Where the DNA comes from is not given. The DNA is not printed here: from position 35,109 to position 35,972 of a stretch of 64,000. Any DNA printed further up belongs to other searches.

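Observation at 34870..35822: Sharp compositional break exactly at the ATGA junction between the 187-aa ORF and NurA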

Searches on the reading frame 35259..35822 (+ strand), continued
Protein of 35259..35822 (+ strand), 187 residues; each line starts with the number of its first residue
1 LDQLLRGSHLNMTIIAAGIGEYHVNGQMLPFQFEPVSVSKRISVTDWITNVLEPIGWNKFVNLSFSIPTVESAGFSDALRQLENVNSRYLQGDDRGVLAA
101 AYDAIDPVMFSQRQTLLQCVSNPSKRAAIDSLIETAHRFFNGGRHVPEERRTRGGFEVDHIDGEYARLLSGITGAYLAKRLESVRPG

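Call 53: find_encoding_contigs(protein=P0130, flank=6000, max_places=2)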
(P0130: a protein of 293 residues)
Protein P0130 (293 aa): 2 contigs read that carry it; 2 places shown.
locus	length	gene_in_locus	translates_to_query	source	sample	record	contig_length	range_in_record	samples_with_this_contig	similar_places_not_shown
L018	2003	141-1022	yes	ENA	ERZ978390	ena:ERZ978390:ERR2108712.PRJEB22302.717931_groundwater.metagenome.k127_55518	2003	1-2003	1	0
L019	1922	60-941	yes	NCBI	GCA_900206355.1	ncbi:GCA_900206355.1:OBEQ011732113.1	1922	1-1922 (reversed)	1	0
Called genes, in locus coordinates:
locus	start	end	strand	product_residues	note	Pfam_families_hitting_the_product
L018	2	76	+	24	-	?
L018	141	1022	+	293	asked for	-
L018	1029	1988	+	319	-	PF01715:IPPT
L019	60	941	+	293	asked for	-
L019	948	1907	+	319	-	PF01715:IPPT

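Call 54: find_encoding_contigs(protein=P0133, flank=6000, max_places=2)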
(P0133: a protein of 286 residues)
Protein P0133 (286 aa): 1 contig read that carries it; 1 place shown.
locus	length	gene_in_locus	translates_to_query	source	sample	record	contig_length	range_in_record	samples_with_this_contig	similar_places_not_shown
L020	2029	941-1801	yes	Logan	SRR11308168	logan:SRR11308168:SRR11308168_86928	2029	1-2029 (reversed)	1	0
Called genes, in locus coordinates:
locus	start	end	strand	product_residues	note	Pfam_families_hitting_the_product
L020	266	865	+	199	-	PF00589:Phage_integrase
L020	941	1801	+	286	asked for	-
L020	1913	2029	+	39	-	?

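Call 61: search_protein_families(library=phrogs, alignment_id=A3, max_evalue=0.01)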
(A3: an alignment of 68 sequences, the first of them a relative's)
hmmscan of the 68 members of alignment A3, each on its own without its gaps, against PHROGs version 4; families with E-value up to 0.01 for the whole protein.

A. member 1, P0002 (304 aa): 0 families

B. families by the number of members that match (of 68 scanned): 0 families

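Call 77: search_protein_families(library=pfam, proteins=[L013:2753-3838:-, L013:4084-5052:+, L013:4210-5076:-, L013:6616-7119:+, L013:7116-8066:+, L013:7988-8671:+, L014:3029-3766:-, L014:5309-5887:-, L014:7207-8646:-, L014:9064-9582:+], max_evalue=0.001)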
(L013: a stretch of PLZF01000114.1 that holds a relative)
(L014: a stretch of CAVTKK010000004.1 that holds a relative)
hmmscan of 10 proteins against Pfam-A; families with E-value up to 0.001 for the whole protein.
L013:2753-3838:- (361 aa): 2 families
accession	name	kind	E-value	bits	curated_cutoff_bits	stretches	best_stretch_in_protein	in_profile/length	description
PF02086.21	MethyltransfD12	-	2.9e-34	119.4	22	1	4-245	1-227/253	D12 class N6 adenine-specific DNA methyltransferase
PF03602.21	Cons_hypoth95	-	0.00022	21.4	24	0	186-209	105-128/182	Conserved hypothetical protein 95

L013:4084-5052:+ (322 aa): 0 families

L013:4210-5076:- (288 aa): 2 families
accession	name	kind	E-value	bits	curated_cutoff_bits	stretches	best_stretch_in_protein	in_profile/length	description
PF08401.16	ArdcN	-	1.2e-10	42.1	22.6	1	19-109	9-112/123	N-terminal domain of anti-restriction factor ArdC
PF06114.19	Peptidase_M78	-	0.00075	19.7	22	0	183-230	27-81/123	IrrE N-terminal-like domain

L013:6616-7119:+ (167 aa): 0 families

L013:7116-8066:+ (316 aa): 0 families

L013:7988-8671:+ (227 aa): 0 families

L014:3029-3766:- (245 aa): 1 family
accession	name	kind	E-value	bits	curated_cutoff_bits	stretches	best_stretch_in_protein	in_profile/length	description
PF13701.12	DDE_Tnp_1_4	-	8e-35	120.3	34.7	1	14-243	5-232/435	Transposase DDE domain group 1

L014:5309-5887:- (192 aa): 0 families

L014:7207-8646:- (479 aa): 1 family
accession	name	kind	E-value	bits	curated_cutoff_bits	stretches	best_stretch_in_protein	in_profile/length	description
PF05598.16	DUF772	-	2.5e-10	40.6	23.1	1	73-139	1-67/74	Transposase domain (DUF772)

L014:9064-9582:+ (172 aa): 4 families
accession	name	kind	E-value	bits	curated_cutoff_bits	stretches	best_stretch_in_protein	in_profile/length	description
PF00583.31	Acetyltransf_1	-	5.7e-12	46.4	20.7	1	38-145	24-116/116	Acetyltransferase (GNAT) family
PF13508.13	Acetyltransf_7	-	1.1e-11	45.4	27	1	43-146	2-83/84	Acetyltransferase (GNAT) domain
PF13673.13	Acetyltransf_10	-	4.3e-10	40.1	23.6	1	42-165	29-125/128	Acetyltransferase (GNAT) domain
PF08445.16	FR47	-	0.00048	20.5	22.1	1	89-148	24-80/86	FR47-like protein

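Call 78: find_encoding_contigs(protein=P0006, flank=3000, max_places=2)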
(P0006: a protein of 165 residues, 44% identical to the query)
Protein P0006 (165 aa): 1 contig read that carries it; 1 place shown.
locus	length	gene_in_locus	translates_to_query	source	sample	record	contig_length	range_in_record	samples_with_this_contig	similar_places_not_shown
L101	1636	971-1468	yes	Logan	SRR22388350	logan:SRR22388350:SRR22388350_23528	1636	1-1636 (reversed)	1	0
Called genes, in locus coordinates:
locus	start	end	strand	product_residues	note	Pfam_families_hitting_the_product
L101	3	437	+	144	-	?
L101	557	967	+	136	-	-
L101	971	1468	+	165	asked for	-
